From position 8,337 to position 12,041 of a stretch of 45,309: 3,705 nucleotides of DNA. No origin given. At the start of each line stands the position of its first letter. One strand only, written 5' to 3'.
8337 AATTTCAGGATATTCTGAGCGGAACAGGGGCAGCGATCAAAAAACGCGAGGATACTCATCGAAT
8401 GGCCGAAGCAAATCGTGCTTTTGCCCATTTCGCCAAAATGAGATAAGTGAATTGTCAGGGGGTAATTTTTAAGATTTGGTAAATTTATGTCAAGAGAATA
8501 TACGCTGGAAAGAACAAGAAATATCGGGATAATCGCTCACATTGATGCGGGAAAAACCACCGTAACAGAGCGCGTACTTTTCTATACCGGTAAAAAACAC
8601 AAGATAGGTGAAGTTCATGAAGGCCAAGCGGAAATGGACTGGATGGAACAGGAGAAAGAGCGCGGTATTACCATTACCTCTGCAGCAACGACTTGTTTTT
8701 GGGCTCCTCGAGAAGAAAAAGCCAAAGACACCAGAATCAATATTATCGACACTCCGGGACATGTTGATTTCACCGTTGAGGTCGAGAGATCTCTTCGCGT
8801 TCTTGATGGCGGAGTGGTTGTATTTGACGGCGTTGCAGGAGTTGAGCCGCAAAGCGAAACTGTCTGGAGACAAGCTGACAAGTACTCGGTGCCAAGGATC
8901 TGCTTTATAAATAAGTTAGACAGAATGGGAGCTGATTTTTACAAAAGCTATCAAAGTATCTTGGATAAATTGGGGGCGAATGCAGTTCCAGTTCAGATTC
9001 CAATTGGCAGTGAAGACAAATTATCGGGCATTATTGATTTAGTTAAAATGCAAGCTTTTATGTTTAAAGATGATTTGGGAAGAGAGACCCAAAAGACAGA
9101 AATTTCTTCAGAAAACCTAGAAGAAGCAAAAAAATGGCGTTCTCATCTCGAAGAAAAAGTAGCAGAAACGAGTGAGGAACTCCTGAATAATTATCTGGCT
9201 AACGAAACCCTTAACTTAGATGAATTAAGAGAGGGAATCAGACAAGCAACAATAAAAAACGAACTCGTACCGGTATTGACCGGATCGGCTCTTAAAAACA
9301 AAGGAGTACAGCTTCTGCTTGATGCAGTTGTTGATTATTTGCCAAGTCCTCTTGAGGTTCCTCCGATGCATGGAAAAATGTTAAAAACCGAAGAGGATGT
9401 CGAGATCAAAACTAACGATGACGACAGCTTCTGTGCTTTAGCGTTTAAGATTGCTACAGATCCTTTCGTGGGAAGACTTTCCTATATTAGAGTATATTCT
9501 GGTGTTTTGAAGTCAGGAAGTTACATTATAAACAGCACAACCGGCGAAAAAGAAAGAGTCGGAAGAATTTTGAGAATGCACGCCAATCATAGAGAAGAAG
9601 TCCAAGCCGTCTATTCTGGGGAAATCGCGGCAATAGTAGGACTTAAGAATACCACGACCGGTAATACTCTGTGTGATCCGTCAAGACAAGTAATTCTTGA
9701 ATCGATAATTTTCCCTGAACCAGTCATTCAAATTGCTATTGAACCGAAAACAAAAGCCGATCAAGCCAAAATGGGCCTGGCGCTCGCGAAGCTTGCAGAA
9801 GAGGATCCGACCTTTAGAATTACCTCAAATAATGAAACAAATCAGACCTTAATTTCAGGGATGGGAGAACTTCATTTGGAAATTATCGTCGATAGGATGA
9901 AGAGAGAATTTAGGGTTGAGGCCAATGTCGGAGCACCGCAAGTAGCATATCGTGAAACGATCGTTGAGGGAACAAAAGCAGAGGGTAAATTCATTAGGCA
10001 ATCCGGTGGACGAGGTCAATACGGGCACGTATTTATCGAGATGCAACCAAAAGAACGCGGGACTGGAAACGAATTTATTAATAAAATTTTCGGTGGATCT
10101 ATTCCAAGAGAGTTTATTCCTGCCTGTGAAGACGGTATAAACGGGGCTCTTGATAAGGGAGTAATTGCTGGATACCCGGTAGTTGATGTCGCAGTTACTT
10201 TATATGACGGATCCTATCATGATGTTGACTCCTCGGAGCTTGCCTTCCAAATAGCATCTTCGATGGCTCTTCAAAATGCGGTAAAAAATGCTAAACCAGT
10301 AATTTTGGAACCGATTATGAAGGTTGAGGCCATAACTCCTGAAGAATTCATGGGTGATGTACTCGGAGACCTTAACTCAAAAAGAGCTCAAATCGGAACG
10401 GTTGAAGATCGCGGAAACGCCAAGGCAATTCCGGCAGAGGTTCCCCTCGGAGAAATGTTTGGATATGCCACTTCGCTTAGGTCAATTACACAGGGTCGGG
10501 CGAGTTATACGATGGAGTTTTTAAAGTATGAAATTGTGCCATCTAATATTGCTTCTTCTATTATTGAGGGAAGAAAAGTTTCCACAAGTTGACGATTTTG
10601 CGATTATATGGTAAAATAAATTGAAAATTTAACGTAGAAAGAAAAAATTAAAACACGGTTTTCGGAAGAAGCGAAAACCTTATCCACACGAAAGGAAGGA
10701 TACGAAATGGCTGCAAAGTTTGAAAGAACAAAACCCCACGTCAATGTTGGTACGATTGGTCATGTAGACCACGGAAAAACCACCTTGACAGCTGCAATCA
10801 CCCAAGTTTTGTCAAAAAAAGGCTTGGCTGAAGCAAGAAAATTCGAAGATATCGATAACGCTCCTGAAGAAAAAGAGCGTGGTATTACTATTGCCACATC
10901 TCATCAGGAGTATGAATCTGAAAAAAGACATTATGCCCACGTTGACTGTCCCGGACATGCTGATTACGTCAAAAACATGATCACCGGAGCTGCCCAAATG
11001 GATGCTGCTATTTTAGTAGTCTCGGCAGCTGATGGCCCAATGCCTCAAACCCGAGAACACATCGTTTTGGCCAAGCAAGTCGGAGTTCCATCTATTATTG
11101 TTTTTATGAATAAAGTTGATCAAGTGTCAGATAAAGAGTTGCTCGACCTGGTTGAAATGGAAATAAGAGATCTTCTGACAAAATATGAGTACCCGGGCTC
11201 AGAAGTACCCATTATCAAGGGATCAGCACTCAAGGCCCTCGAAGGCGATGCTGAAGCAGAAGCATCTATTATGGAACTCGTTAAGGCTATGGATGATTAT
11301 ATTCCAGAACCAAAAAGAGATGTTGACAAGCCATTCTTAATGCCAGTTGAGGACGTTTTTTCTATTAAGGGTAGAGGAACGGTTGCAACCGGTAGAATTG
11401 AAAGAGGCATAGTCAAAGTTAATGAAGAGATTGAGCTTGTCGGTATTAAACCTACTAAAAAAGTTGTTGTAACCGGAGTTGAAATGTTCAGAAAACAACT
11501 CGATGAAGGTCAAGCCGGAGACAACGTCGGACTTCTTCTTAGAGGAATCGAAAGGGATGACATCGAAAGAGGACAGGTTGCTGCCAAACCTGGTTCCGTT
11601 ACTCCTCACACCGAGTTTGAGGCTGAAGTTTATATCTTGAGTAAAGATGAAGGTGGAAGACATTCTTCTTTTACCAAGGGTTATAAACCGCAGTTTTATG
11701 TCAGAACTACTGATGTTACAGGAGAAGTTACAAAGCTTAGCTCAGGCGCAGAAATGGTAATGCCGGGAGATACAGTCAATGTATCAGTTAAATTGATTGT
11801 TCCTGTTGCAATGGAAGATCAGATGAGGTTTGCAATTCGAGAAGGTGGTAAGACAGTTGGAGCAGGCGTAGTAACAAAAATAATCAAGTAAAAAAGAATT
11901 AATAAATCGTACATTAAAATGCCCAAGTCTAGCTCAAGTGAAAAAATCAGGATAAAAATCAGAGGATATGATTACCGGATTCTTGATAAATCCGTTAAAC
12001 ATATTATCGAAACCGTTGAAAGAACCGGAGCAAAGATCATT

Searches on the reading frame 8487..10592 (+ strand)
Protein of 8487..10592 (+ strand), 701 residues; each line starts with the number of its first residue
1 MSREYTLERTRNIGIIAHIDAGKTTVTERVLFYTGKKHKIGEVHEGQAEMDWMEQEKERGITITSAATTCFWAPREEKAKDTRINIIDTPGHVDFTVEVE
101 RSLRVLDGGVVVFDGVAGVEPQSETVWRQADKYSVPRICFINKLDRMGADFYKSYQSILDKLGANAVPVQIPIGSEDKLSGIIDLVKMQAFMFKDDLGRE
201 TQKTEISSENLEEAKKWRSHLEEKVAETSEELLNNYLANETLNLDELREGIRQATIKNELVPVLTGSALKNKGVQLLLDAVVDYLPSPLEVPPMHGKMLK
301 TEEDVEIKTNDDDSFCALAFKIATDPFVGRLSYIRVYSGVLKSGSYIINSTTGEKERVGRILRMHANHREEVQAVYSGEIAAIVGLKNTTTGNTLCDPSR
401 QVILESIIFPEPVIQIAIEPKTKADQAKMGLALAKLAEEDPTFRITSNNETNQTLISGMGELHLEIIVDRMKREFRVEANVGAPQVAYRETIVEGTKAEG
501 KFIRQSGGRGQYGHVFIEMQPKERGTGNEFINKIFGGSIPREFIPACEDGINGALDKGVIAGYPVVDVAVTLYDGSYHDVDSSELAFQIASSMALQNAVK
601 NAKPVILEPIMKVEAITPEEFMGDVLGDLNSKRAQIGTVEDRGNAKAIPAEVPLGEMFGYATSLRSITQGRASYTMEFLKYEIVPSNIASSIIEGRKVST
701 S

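Call 101: search_protein_families(library=pfam, proteins=[window:8487-10592:+], max_evalue=0.001)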
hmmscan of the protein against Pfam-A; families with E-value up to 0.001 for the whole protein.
window:8487-10592:+ (701 aa): 7 families
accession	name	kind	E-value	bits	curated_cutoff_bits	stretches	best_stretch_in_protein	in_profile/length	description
PF00009.33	GTP_EFTU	-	4.7e-64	215.9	26.5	1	9-287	2-188/188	Elongation factor Tu GTP binding domain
PF03764.24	EFG_IV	-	6.5e-46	155.5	24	1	484-603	1-121/121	Elongation factor G, domain IV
PF14492.12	EFG_III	-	6.6e-34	116.2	27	1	409-482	1-74/75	Elongation Factor G, domain III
PF00679.30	EFG_C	-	2.8e-27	95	27.9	1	606-690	2-87/89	Elongation factor G C-terminus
PF03144.31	GTP_EFTU_D2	-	3.9e-18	66.1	30.3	1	329-396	1-73/73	Elongation factor Tu domain 2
PF22042.2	EF-G_D2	-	1.4e-17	64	27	1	315-397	2-83/84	Elongation factor G domain 2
PF16658.11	RF3_C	-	4.7e-06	26.9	40.1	1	416-493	15-90/132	Class II release factor RF3, C-terminal domain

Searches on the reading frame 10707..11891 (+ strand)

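Call 101: search_protein_families(library=pfam, proteins=[window:10707-11891:+], max_evalue=0.001)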
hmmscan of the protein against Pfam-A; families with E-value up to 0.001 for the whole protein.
window:10707-11891:+ (394 aa): 5 families
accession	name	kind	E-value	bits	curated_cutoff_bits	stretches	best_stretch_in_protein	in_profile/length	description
PF00009.33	GTP_EFTU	-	4.2e-64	216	26.5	1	9-200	1-187/188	Elongation factor Tu GTP binding domain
PF03143.23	GTP_EFTU_D3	-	2.9e-39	134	27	1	297-392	1-105/106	Elongation factor Tu C-terminal domain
PF03144.31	GTP_EFTU_D2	-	2.1e-20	73.3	30.3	1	224-292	1-72/73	Elongation factor Tu domain 2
PF22594.2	GTP-eEF1A_C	-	3.6e-05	24.5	27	0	304-390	2-101/101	GTP-eEF1A C-terminal domain-like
PF01926.29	MMR_HSR1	-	0.00016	22.2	21.9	1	14-133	2-111/113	50S ribosome-binding GTPase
